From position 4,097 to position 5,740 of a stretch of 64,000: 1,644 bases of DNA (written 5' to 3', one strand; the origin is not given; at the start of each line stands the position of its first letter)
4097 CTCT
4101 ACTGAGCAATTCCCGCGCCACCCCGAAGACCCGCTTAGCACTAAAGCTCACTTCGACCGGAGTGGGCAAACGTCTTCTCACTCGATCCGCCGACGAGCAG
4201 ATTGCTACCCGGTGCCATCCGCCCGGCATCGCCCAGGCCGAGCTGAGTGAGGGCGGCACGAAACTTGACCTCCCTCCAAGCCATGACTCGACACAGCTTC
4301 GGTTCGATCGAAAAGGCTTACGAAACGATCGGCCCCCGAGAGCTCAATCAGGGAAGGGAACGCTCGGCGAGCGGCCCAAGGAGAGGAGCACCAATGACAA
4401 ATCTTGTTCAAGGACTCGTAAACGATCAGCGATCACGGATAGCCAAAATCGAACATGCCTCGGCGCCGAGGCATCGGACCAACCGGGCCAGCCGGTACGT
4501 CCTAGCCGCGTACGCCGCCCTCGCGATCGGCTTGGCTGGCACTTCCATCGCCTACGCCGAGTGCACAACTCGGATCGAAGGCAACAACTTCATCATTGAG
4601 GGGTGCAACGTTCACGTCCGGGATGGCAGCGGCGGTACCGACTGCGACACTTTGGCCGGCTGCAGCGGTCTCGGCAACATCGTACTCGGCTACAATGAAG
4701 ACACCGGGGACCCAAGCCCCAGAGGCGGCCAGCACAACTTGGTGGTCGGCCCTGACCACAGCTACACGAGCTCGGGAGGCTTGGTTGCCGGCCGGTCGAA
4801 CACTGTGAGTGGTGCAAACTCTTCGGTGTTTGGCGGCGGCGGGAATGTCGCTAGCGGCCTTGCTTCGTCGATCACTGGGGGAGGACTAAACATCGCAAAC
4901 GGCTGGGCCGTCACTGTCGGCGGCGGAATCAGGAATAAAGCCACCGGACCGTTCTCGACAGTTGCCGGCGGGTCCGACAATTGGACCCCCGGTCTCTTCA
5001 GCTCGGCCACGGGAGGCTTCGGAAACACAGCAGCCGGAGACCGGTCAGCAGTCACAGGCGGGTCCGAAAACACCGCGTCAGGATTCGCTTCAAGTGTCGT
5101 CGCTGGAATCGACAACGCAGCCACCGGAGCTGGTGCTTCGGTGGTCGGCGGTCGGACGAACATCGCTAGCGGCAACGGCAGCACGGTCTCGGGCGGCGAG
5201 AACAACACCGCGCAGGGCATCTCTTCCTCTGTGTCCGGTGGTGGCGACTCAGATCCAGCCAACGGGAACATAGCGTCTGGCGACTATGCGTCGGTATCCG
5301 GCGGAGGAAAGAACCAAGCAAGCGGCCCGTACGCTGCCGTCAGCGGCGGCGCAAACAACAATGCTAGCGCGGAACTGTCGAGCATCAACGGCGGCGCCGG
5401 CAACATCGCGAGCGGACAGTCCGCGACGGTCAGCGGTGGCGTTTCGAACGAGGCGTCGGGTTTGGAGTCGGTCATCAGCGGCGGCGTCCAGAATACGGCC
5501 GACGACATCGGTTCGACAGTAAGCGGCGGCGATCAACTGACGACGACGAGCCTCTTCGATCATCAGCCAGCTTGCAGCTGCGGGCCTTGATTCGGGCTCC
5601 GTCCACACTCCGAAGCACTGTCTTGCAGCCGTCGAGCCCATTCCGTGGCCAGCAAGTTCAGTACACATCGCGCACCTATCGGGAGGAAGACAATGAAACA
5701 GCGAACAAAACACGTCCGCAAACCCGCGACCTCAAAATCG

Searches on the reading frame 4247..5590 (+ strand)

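Call 51: search_protein_families(library=pfam, proteins=[window:4247-5590:+], max_evalue=0.00001)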
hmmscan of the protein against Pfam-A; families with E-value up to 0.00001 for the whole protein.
window:4247-5590:+ (447 aa): 1 family
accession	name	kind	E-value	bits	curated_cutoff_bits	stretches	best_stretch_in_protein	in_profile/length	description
PF21300.2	LbR_Ice_bind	-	6.8e-06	26.5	30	0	256-335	10-87/97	Grass antifreeze beta roll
